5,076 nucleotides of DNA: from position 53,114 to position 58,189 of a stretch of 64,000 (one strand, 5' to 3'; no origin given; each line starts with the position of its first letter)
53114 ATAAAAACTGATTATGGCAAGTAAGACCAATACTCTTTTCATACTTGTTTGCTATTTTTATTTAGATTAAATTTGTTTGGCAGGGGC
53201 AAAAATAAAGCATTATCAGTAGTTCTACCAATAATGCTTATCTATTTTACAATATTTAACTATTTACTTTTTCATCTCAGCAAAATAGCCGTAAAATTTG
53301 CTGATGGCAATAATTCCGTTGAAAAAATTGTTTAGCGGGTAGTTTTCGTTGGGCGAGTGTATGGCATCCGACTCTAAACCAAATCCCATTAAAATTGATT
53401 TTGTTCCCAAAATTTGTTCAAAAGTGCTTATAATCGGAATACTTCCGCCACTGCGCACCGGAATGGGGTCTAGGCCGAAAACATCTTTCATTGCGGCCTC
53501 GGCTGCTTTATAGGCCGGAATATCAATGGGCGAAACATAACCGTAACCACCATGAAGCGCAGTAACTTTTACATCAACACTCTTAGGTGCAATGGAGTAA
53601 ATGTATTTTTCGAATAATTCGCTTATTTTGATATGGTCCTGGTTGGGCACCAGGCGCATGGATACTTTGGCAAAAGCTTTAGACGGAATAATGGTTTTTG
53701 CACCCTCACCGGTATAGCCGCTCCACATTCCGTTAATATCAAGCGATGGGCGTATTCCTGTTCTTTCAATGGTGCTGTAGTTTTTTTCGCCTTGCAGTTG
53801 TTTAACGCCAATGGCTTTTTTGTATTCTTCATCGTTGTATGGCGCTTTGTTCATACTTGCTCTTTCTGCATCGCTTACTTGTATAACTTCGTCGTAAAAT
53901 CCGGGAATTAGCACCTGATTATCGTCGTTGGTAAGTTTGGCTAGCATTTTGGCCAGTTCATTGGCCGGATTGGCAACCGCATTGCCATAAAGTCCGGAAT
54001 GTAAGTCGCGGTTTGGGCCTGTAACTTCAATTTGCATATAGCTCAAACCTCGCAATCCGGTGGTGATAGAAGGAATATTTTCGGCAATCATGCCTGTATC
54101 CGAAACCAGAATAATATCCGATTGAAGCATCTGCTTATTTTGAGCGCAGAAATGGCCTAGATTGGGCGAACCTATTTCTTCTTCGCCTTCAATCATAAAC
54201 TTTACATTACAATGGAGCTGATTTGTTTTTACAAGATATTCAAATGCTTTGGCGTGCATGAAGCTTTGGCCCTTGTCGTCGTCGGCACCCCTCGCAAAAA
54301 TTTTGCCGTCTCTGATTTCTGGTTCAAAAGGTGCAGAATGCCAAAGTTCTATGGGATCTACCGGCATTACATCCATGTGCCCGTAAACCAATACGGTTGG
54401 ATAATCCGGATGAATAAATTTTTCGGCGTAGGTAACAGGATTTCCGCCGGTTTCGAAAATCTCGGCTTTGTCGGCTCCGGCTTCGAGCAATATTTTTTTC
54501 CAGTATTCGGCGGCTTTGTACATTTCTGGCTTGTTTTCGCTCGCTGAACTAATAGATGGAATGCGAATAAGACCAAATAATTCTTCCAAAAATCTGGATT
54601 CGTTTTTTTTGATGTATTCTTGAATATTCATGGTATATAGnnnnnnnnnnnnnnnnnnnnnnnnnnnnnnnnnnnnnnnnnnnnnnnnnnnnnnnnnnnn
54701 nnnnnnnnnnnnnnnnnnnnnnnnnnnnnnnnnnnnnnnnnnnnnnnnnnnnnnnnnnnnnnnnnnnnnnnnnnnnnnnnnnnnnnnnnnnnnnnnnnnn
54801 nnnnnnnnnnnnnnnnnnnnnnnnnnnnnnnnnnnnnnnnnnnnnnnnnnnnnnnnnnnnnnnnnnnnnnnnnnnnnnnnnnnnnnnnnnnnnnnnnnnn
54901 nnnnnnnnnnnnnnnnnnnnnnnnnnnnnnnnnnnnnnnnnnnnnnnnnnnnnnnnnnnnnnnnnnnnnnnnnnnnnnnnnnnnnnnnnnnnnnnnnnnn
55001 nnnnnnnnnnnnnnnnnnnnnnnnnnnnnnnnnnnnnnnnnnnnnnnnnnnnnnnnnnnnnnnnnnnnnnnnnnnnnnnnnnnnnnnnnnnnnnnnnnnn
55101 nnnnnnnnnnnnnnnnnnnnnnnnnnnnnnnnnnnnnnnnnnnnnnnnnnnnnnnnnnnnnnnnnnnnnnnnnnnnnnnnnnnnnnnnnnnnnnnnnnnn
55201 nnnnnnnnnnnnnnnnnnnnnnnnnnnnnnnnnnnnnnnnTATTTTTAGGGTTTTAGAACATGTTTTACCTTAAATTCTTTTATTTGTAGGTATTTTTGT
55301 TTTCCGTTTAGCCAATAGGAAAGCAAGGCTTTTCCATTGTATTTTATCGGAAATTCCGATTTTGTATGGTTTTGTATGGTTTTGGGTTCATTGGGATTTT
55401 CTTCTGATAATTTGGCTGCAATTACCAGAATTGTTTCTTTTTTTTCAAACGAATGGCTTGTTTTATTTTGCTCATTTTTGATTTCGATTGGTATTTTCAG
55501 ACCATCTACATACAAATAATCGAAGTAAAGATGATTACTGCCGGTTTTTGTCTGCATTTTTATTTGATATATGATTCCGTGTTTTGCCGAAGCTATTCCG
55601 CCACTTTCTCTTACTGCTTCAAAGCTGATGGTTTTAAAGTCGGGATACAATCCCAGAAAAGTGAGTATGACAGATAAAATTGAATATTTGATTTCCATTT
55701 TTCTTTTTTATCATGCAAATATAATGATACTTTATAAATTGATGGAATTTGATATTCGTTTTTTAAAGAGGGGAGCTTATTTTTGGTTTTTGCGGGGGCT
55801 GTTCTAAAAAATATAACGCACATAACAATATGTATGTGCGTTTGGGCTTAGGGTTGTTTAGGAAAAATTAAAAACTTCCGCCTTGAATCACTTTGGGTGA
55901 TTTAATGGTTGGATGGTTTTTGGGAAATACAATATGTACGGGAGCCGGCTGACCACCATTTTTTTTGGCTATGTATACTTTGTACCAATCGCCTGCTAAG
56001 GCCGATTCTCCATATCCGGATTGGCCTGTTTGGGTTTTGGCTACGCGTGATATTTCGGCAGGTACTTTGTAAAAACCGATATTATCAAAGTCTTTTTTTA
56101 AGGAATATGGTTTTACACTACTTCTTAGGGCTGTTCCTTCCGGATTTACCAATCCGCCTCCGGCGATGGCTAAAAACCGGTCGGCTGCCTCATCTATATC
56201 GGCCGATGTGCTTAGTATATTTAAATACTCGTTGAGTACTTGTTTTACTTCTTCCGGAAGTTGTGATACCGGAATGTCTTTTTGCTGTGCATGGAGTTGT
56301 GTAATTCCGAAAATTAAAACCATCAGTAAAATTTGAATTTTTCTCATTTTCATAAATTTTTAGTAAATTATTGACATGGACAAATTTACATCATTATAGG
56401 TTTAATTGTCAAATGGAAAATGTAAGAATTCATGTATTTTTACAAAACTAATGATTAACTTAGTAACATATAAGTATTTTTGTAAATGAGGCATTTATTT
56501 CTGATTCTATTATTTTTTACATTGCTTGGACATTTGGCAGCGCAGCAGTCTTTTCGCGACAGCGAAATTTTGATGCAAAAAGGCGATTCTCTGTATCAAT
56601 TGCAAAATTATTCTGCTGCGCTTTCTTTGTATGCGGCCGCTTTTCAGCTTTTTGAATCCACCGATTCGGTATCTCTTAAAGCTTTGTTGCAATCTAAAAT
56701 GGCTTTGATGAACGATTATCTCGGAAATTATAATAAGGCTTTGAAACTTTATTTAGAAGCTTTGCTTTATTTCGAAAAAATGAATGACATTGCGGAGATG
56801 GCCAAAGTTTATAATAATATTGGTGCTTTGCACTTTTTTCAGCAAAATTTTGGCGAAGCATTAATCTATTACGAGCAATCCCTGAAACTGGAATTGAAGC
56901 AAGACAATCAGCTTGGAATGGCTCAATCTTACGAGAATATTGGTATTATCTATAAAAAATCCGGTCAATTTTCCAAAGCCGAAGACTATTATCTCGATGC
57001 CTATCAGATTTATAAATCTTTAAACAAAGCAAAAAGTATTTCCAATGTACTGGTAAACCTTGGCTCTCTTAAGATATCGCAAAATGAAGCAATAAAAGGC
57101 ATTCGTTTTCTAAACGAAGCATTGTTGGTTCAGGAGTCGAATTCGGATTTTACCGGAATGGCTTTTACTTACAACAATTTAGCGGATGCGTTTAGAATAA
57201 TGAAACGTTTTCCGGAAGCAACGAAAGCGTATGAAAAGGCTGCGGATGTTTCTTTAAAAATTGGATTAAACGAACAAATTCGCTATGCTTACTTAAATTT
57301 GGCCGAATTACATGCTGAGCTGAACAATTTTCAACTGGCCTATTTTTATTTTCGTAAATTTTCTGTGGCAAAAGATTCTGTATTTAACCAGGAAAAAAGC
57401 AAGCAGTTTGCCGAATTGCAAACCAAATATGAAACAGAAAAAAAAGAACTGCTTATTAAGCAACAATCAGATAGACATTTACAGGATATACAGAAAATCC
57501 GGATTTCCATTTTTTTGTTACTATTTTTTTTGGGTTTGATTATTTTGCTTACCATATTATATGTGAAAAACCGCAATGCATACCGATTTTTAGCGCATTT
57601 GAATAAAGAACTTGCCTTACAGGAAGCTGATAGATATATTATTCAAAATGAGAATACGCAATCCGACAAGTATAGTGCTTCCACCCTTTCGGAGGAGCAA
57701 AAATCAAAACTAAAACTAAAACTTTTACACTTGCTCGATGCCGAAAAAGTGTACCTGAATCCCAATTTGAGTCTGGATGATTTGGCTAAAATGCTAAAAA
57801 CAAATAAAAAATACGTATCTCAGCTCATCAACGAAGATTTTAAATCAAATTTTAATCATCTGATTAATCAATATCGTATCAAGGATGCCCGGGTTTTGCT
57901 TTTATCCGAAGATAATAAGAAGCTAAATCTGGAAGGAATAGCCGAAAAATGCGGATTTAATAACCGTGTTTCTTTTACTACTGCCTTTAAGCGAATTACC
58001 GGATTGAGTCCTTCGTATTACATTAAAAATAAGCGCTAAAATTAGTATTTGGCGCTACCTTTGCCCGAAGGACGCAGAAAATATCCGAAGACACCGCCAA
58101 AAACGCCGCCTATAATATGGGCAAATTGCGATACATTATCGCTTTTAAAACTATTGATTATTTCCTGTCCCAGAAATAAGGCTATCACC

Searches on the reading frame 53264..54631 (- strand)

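Call 92: search_protein_families(library=pfam, proteins=[window:53264-54631:-], max_evalue=0.00001)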
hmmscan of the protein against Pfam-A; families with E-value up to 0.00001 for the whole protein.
window:53264-54631:- (455 aa): 2 families
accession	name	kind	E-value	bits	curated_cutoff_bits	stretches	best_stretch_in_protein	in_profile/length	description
PF01546.33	Peptidase_M20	-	6.4e-31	108.3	24.6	1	81-444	1-201/206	Peptidase family M20/M25/M40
PF07687.19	M20_dimer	-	2.2e-15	57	21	1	192-350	2-105/107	Peptidase dimerisation domain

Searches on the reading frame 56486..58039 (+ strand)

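Call 92: search_protein_families(library=pfam, proteins=[window:56486-58039:+], max_evalue=0.00001)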
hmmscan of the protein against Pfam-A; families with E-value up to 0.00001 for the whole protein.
window:56486-58039:+ (517 aa): 12 families
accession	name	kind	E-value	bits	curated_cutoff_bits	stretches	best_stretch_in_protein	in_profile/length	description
PF13424.12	TPR_12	-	1e-31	109.3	30.1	4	104-178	1-77/77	Tetratricopeptide repeat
PF07719.23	TPR_2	-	2.9e-21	74.2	27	0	106-136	1-31/34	Tetratricopeptide repeat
PF00515.34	TPR_1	-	1.9e-20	72.2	27.8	0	106-135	1-30/34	Tetratricopeptide repeat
PF13374.12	TPR_10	-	3.3e-17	62.3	27.5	0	146-180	2-36/42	Tetratricopeptide repeat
PF12833.13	HTH_18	-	3.1e-15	56.6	33.6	1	433-514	1-79/80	Helix-turn-helix domain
PF13181.12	TPR_8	-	5.3e-15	54.7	25.7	0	106-136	1-31/34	Tetratricopeptide repeat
PF14938.12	SNAP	-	3.2e-13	50.2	25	1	146-299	35-186/282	Soluble NSF attachment protein, SNAP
PF00165.29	HTH_AraC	-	1.4e-08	35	26.6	1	479-514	8-42/42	Bacterial regulatory helix-turn-helix proteins, AraC family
PF13176.12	TPR_7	-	1.7e-08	34.3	27.9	0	149-180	2-33/36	Tetratricopeptide repeat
PF13428.12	TPR_14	-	2.4e-07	31.2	23.5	0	27-60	2-35/44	Tetratricopeptide repeat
PF13432.12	TPR_16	-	3.8e-07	30.9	32.7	0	78-133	9-58/65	Tetratricopeptide repeat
PF17874.7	TPR_MalT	-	2.1e-06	27.7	45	0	58-217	32-192/336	MalT-like TPR region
